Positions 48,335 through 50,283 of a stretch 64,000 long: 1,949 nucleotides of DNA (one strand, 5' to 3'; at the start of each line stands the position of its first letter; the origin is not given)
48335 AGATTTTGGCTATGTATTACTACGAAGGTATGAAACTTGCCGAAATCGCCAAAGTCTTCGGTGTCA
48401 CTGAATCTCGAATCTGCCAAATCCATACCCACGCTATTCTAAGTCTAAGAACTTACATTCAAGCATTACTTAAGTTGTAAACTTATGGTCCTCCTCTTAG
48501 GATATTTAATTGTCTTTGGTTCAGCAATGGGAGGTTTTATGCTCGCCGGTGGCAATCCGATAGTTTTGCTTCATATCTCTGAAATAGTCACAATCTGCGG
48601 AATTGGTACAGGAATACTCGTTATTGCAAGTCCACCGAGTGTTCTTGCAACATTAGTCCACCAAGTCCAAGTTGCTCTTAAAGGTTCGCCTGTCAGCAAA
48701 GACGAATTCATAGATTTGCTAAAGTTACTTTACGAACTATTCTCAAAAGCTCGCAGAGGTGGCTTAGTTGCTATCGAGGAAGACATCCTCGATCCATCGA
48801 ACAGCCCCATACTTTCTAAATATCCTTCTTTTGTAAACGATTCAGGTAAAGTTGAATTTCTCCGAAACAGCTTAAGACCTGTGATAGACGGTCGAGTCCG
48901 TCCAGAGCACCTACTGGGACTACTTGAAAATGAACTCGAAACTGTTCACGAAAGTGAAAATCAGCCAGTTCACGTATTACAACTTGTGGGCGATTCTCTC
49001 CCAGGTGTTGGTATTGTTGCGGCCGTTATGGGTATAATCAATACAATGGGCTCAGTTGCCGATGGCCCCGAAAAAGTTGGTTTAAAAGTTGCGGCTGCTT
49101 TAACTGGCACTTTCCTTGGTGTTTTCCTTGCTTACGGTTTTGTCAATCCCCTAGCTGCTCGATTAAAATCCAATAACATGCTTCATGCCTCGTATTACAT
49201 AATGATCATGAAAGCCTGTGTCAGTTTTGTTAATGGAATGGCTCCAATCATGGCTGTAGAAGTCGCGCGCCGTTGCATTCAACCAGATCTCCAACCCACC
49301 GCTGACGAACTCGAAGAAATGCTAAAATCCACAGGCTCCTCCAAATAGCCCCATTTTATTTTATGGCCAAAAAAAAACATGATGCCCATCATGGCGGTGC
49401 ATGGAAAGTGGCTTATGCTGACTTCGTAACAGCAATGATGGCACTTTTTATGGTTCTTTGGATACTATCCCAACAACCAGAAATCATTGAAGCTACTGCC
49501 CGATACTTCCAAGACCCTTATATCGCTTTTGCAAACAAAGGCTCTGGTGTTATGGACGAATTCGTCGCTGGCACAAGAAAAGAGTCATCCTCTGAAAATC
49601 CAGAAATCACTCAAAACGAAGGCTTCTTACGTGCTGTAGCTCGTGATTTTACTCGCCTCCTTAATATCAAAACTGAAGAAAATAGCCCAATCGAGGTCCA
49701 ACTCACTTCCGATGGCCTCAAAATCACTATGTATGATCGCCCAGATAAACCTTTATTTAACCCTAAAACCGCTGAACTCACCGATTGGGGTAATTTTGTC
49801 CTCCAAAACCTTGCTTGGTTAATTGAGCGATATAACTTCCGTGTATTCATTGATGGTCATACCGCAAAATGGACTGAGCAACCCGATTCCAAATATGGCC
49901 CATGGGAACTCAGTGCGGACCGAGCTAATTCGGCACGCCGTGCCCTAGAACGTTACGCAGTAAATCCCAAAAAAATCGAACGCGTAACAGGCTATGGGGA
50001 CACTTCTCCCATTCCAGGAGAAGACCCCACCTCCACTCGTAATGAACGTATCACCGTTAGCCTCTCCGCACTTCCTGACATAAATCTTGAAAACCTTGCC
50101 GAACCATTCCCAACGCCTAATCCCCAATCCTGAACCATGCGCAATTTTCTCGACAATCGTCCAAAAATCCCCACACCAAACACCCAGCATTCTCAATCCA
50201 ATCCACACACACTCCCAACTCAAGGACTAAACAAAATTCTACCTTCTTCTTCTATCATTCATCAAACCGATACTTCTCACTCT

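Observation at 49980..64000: Abrupt onset of extreme, orientation-independent C>G strand skew and higher GC at the 3' end of motB, persisting for 14 kb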

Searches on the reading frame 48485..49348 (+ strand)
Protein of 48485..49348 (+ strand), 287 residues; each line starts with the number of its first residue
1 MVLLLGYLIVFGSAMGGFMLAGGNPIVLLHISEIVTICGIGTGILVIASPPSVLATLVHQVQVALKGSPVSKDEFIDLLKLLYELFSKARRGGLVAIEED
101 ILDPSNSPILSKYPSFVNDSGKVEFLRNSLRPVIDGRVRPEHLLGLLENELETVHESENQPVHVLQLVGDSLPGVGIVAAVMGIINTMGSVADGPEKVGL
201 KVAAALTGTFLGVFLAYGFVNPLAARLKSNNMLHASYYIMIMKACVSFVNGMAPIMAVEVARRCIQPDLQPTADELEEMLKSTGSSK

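Call 10: find_related_loci(query=window:48485-49348:+, collection=genome_contigs, flank=10000)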
Query window:48485-49348:+ (287 aa) in genome_contigs; peptide patterns used: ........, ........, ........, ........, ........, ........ (x = any residue, [..] = any of these).
120 stretches matched a pattern; 50 encode a relative of the query (tblastn E <= 1e-3); 50 distinct loci.
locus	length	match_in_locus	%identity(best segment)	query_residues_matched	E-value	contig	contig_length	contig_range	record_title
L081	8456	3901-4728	75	9-284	9e-136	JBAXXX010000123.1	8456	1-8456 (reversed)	MAG: Verrucomicrobiia bacterium isolate ELA750 MAG750_123, whole genome shotgun sequence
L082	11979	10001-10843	72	1-281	3e-124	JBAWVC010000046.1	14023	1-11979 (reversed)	MAG: Verrucomicrobiota bacterium isolate ELA001 MAG001_46, whole genome shotgun sequence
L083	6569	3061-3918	63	1-286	7e-120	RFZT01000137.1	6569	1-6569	MAG: bacterium isolate WB5_2B_210 contig_100_136, whole genome shotgun sequence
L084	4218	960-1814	62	1-285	4e-119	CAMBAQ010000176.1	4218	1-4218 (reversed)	MAG: Chthoniobacter flavus isolate MiE-16apr19-309 genome assembly, contig: MiE-16apr19-C54680, whole genome shotgun seq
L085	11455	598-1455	62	1-286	8e-118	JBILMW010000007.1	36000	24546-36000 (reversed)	MAG: Terrimicrobiaceae bacterium isolate ME2017-09-07_3300037541_group7_bin18 Rohwer_bin2603_scaffold_593_c1, whole geno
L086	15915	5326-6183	62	1-286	1e-117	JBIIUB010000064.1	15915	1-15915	MAG: Terrimicrobiaceae bacterium isolate ME2004-08-06_3300043437_group2_bin143 Rohwer_bin2585_scaffold_3242_c1, whole ge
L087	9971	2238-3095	61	1-286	4e-117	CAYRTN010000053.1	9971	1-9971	MAG TPA_asm: uncultured Chthoniobacter sp. isolate binchicken_co175_183 genome assembly, contig: NODE_10179_length_9971_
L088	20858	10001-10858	62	1-286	3e-117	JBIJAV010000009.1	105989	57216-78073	MAG: Terrimicrobiaceae bacterium isolate ME2006-08-01D12_3300042387_group2_bin74 Rohwer_bin2586_scaffold_32_c1, whole ge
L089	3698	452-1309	61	1-286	4e-119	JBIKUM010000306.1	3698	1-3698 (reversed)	MAG: Terrimicrobiaceae bacterium isolate ME2015-08-11_3300044626_group6_bin71 Rohwer_bin2596_scaffold_41421_c1, whole ge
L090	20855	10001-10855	61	1-285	1e-116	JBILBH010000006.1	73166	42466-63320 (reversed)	MAG: Terrimicrobiaceae bacterium isolate ME2016-05-26_3300042342_group7_bin90 Rohwer_bin2598_scaffold_53_c1, whole genom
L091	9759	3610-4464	62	1-285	2e-116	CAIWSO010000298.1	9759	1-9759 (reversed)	MAG: uncultured Spartobacteria bacterium isolate Erken-D2_bin-1089 genome assembly, contig: bin-1089:298/589, whole geno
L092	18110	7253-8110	61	1-286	5e-116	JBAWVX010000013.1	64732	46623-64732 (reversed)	MAG: bacterium isolate ELA022 MAG022_13, whole genome shotgun sequence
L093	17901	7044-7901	61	1-286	3e-116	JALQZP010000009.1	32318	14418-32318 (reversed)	MAG: Terrimicrobiaceae bacterium isolate HJW.13 NODE_9_length_32318_cov_4.917651, whole genome shotgun sequence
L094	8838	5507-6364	61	1-286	5e-116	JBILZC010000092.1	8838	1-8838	MAG: Terrimicrobiaceae bacterium isolate ME2019-04-24_3300042353_group8_bin52 Rohwer_bin2613_scaffold_2102_c1, whole gen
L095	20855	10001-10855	61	1-285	5e-116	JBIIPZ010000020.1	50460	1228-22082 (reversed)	MAG: Terrimicrobiaceae bacterium isolate ME2003-06-27_3300042884_group2_bin33 Rohwer_bin2584_scaffold_278_c1, whole geno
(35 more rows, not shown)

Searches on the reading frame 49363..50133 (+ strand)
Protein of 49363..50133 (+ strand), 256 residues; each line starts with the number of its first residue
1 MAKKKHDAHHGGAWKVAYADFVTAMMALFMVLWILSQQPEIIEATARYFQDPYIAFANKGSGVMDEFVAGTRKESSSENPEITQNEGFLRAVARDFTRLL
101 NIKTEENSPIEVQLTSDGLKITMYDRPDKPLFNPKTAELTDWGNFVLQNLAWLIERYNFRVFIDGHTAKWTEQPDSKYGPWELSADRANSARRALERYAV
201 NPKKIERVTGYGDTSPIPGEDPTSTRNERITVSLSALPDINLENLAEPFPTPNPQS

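Call 6: search_protein_families(library=pfam, proteins=[window:49363-50133:+])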
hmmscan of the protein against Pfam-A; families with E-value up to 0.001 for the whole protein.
window:49363-50133:+ (256 aa): 2 families
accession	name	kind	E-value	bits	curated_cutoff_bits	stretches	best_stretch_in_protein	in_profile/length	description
PF13677.11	MotB_plug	-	4.8e-16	58.5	24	1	3-52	7-57/58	Membrane MotB of proton-channel complex MotA/MotB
PF00691.25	OmpA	-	2.9e-12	47.2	27.2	1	131-227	1-95/98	OmpA family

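Call 7: find_encoding_contigs(protein=window:49363-50133:+, flank=10000, max_places=10)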
Protein window:49363-50133:+ (256 aa): no gene with exactly this product is on record in the collection.

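Call 22: find_homologous_proteins(query=window:49363-50133:+, max_evalue=1e-40)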
Query window:49363-50133:+ (256 aa): 1417 proteins with E <= 1e-40 among 8000 candidates; the best 120 are listed.
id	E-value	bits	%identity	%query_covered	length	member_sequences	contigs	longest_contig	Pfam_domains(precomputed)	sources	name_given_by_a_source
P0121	4.5e-171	585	100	100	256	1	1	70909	PF00691.26,PF13677.12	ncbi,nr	ncbi:MAG: OmpA family protein [Chthoniobacterales bacterium]|nr:OmpA family protein [Chthoniobactera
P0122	2.1e-117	409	71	98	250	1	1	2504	PF00691.26,PF13677.12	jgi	jgi:chemotaxis protein MotB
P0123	2.0e-115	403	71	98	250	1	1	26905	PF00691.26,PF13677.12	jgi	jgi:chemotaxis protein MotB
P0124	2.6e-115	402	73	94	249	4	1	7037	PF00691.26,PF13677.12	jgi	-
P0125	2.1e-113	396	70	95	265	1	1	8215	PF00691.26,PF13677.12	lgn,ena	-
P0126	2.8e-113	396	71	96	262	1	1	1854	PF00691.26,PF13677.12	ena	-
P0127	3.8e-113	395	70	99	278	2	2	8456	PF00691.26,PF13677.12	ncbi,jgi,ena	ncbi:MAG: flagellar motor protein MotB [Verrucomicrobiae bacterium]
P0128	3.6e-112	392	72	92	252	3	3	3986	PF00691.26,PF13677.12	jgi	-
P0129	3.2e-111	389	70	94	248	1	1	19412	PF00691.26,PF13677.12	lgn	-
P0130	4.5e-111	388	71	91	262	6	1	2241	PF00691.26,PF13677.12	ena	-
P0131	5.2e-111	388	69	98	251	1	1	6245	PF00691.26,PF13677.12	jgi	jgi:chemotaxis protein MotB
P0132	1.4e-110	387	71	92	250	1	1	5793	PF00691.26,PF13677.12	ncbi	-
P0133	3.7e-110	385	68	99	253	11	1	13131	PF00691.26,PF13677.12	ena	-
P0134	5.7e-110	385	69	98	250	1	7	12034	PF00691.26,PF13677.12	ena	-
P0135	5.6e-109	382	70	93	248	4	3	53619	PF00691.26,PF13677.12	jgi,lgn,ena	jgi:chemotaxis protein MotB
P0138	6.5e-105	368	72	86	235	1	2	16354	PF00691.26,PF13677.12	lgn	-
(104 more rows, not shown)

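Call 23: find_encoding_contigs(protein=P0121, flank=10000)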
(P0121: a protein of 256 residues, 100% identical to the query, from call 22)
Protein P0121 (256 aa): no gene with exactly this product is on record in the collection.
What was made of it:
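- On Replication-associated strand compositional asymmetry: Only 64 kb is available, and the source contig and the rest of the genome were not retrievable (calls 7, 23).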

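Call 24: find_encoding_contigs(protein=P0123, flank=10000)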
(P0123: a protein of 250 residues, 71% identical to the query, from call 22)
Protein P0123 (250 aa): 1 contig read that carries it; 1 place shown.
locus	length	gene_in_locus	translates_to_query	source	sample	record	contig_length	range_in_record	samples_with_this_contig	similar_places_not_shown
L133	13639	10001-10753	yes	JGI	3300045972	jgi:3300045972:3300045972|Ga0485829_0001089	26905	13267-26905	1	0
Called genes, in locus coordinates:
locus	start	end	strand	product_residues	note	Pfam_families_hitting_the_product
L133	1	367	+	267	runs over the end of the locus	PF00460:Flg_bb_rod, PF22692:LlgE_F_G_D1, PF06429:Flg_bbr_C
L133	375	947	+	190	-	PF03748:FliL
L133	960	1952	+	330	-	PF02154:FliM, PF01052:FliMN_C (weak)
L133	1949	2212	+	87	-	PF28396:SepQ_C (weak), PF01052:FliMN_C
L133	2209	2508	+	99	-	PF04347:FliO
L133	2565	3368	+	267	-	PF00813:FliP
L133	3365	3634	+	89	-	PF01313:Bac_export_3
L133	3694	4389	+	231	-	PF01311:Bac_export_1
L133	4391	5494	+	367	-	PF01312:Bac_export_2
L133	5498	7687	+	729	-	PF00771:FHIPEP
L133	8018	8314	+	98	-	-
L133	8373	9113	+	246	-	PF04542:Sigma70_r2, PF04539:Sigma70_r3, PF08281:Sigma70_r4_2 (weak), PF04545:Sigma70_r4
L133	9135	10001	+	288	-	PF20560:MotA_N, PF01618:MotA_ExbB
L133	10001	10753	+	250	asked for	PF13677:MotB_plug, PF00691:OmpA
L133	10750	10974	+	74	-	-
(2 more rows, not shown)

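Call 25: find_encoding_contigs(protein=P0135, flank=10000)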
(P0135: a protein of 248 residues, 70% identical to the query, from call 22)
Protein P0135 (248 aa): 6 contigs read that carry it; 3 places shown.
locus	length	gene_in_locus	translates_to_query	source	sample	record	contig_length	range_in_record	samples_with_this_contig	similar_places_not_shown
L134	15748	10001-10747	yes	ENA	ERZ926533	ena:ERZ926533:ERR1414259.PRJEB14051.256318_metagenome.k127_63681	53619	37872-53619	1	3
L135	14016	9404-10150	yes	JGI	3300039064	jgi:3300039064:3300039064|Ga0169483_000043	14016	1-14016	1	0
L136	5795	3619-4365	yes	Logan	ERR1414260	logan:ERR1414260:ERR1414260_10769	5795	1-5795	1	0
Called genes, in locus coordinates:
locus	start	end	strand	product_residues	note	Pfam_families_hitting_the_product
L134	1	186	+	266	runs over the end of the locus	PF00460:Flg_bb_rod, PF22692:LlgE_F_G_D1, PF06429:Flg_bbr_C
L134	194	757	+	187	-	PF03748:FliL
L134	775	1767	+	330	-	PF02154:FliM, PF01052:FliMN_C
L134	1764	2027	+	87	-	PF28396:SepQ_C (weak), PF01052:FliMN_C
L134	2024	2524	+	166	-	PF04347:FliO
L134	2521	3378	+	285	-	PF00813:FliP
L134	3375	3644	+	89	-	PF01313:Bac_export_3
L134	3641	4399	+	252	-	PF01311:Bac_export_1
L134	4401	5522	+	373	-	PF01312:Bac_export_2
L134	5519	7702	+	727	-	PF00771:FHIPEP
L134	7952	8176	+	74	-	-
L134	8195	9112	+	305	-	PF04542:Sigma70_r2, PF04539:Sigma70_r3, PF04545:Sigma70_r4, PF08281:Sigma70_r4_2 (weak)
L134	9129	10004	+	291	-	PF20560:MotA_N, PF01618:MotA_ExbB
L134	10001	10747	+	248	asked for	PF13677:MotB_plug, PF00691:OmpA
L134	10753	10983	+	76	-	-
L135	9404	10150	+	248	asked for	PF13677:MotB_plug, PF00691:OmpA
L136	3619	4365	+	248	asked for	PF13677:MotB_plug, PF00691:OmpA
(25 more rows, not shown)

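Call 27: list_cluster_members(proteins=[P0121, P0001])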
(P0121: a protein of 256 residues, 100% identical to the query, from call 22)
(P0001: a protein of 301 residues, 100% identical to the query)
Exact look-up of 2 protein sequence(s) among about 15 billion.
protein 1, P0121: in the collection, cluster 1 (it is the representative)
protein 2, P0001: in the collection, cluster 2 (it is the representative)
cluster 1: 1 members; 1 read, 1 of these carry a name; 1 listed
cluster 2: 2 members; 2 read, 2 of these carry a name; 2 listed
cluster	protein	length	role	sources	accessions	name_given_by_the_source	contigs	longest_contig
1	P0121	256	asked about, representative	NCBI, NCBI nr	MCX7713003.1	MAG: OmpA family protein [Chthoniobacterales bacterium] | OmpA family protein [Chthoniobacterales bacterium]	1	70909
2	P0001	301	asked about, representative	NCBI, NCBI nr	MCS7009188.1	MAG: DNA replication and repair protein RecF, partial [Chthoniobacterales bacterium] | DNA replication and repair protein RecF [Chthoniobacterales bacterium]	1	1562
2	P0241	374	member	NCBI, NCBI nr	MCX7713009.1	MAG: DNA replication and repair protein RecF [Chthoniobacterales bacterium] | DNA replication and repair protein RecF [Chthoniobacterales bacterium]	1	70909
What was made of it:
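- The source is a metagenome-assembled genome (call 27).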

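Call 30: find_encoding_contigs(protein=P0129, flank=10000)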
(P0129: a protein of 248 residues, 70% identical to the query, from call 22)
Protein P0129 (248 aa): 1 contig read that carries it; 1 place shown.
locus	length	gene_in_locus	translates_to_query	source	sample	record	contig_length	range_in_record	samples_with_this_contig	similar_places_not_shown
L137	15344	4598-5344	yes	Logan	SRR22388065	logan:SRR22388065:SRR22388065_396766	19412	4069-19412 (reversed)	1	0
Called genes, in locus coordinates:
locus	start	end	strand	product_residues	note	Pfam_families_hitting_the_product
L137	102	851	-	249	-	PF22692:LlgE_F_G_D1, PF06429:Flg_bbr_C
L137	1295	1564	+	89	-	PF01313:Bac_export_3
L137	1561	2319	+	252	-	PF01311:Bac_export_1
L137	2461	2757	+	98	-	-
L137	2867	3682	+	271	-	PF04542:Sigma70_r2, PF04539:Sigma70_r3, PF08281:Sigma70_r4_2, PF04545:Sigma70_r4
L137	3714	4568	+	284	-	PF20560:MotA_N, PF01618:MotA_ExbB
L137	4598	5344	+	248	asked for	PF13677:MotB_plug, PF00691:OmpA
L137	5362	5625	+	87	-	-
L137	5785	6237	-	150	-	-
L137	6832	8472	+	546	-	PF03063:Prismane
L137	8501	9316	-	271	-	PF01063:Aminotran_4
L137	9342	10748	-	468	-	PF00072:Response_reg, PF07724:AAA_2 (faint), PF00158:Sigma54_activat, PF13191:AAA_16 (faint), PF14532:Sigma54_activ_2, PF25601:AAA_lid_14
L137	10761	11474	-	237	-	PF01255:Prenyltransf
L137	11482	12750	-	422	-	PF00709:Adenylsucc_synt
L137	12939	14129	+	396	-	PF07690:MFS_1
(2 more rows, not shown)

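Call 31: find_encoding_contigs(protein=P0138, flank=10000)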
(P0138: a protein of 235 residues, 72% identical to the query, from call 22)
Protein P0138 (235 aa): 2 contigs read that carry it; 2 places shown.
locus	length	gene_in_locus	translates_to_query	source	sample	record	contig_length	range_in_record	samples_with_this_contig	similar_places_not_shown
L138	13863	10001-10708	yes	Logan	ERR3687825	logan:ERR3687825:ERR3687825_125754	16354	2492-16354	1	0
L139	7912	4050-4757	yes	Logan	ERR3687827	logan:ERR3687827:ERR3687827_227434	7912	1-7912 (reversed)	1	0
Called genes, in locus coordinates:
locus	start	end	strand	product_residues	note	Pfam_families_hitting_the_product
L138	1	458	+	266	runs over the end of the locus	PF00460:Flg_bb_rod, PF22692:LlgE_F_G_D1, PF06429:Flg_bbr_C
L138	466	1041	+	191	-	PF03748:FliL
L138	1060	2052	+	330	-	PF02154:FliM, PF01052:FliMN_C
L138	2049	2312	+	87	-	PF28396:SepQ_C (weak), PF01052:FliMN_C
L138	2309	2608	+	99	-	PF04347:FliO (weak)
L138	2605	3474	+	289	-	PF00813:FliP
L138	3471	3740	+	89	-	PF01313:Bac_export_3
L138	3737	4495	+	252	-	PF01311:Bac_export_1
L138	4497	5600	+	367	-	PF01312:Bac_export_2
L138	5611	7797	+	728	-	PF00771:FHIPEP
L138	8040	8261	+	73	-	-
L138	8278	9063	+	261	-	PF04542:Sigma70_r2, PF04539:Sigma70_r3, PF04545:Sigma70_r4, PF08281:Sigma70_r4_2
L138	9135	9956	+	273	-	PF20560:MotA_N, PF01618:MotA_ExbB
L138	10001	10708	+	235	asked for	PF13677:MotB_plug, PF00691:OmpA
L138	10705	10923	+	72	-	-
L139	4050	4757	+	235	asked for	PF13677:MotB_plug, PF00691:OmpA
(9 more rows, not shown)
